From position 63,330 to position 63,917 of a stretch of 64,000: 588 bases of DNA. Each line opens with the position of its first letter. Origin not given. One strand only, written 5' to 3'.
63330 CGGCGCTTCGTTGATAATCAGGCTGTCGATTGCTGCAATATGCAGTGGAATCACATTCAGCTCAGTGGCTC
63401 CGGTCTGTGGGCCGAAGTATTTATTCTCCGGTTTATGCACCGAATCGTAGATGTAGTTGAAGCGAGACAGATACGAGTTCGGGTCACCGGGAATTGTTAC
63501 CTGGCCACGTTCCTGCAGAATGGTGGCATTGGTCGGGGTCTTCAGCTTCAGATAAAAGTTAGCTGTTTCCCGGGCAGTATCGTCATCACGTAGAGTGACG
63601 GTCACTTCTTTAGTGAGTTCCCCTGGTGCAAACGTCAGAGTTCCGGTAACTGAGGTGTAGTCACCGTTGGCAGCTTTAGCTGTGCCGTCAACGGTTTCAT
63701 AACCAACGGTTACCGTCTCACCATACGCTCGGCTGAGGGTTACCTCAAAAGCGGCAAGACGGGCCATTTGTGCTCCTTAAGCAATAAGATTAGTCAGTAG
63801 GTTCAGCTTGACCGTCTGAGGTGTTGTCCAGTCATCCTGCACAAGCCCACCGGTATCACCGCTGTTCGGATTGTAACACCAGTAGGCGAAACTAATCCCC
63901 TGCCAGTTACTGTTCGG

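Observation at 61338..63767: Late-strand 809-aa protein combining Calx-β and GH48-like cellulase-family domains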

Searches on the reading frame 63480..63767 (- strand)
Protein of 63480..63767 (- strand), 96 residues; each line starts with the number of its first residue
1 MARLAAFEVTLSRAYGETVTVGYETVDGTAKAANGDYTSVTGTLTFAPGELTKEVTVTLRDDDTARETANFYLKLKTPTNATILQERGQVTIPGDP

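Call 48: search_dna_similar(query=window:63480-63767:-, collection=phages, mode=protein, max_evalue=0.001, max_rows=60, rows=spread)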
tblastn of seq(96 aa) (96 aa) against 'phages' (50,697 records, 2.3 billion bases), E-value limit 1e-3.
Records with a match: 30; places in all: 43; records where one place covers at least 80% of the query: 30.
Best place of each record, by identity: >=99% 2; 80-90% 1; 60-80% 1; <60% 26.
By first word of the organism name: Erwinia 22; Klebsiella 6; Serratia 2.
By host as written in the record: Erwinia amylovora 6; Erwinia amylovora YBK14808 4; Erwinia pyrifoliae 4; Erwinia amylovora TS3128 3; Erwinia amylovora 1/79Sm 3; Klebsiella pneumoniae NI9 3; Erwinia amylovora; Erwinia pyrifoliae 2; Serratia marcescens 2; and 2 more.
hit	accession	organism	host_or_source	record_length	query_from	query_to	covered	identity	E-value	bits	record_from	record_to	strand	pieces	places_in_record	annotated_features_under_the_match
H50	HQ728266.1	Erwinia phage vB_EamP-S6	Erwinia amylovora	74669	1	96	100%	100.0%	3e-56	191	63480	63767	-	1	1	glycoside hydrolase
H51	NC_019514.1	Erwinia phage vB_EamP-S6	Erwinia amylovora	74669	1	96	100%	100.0%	3e-56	191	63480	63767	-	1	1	glycoside hydrolase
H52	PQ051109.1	Erwinia phage Fifi011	Erwinia amylovora YBK14808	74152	1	96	100%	82.3%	1e-46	163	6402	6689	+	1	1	glycoside hydrolase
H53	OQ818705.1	Erwinia phage Pastis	Erwinia amylovora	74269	1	96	100%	71.9%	3e-38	140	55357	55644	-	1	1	glycoside hydrolase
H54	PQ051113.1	Erwinia phage Fifi287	Erwinia amylovora YBK14808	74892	3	96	98%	49.5%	5e-16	77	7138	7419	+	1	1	glycoside hydrolase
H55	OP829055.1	Erwinia phage Fifi067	Erwinia amylovora TS3128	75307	3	96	98%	49.5%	5e-16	77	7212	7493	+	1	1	putative glycosyl hydrolase family protein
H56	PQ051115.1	Erwinia phage Fifi450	Erwinia amylovora YBK14808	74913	3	96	98%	49.5%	5e-16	77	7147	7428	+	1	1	glycoside hydrolase family 48 protein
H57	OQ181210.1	Erwinia phage Kuerle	Erwinia amylovora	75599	3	96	98%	49.5%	5e-16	77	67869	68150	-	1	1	putative glycoside hydrolase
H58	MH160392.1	Erwinia phage phiEaP8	Erwinia amylovora; Erwinia pyrifoliae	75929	3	96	98%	45.3%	2e-14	72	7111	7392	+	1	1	putative glycoside hydrolase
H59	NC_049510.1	Erwinia phage phiEaP8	Erwinia amylovora; Erwinia pyrifoliae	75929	3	96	98%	45.3%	2e-14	72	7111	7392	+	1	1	putative glycoside hydrolase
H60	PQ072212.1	Erwinia phage Fifi051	Erwinia amylovora YBK14808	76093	3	96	98%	45.3%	2e-14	72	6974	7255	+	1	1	putative glycoside hydrolase protein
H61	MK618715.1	Serratia phage Parlo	Serratia marcescens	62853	1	96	100%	43.8%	7e-14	71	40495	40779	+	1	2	CalX-like domain superfamily protein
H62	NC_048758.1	Serratia phage Parlo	Serratia marcescens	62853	1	96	100%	43.8%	7e-14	71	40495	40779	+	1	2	tail protein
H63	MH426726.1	Erwinia phage Pavtok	Erwinia amylovora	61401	1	93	97%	45.2%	2e-14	72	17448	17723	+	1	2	putative CAlx betadomain containing protein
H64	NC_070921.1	Erwinia phage Pavtok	Erwinia amylovora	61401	1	93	97%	45.2%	2e-14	72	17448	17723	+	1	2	tail protein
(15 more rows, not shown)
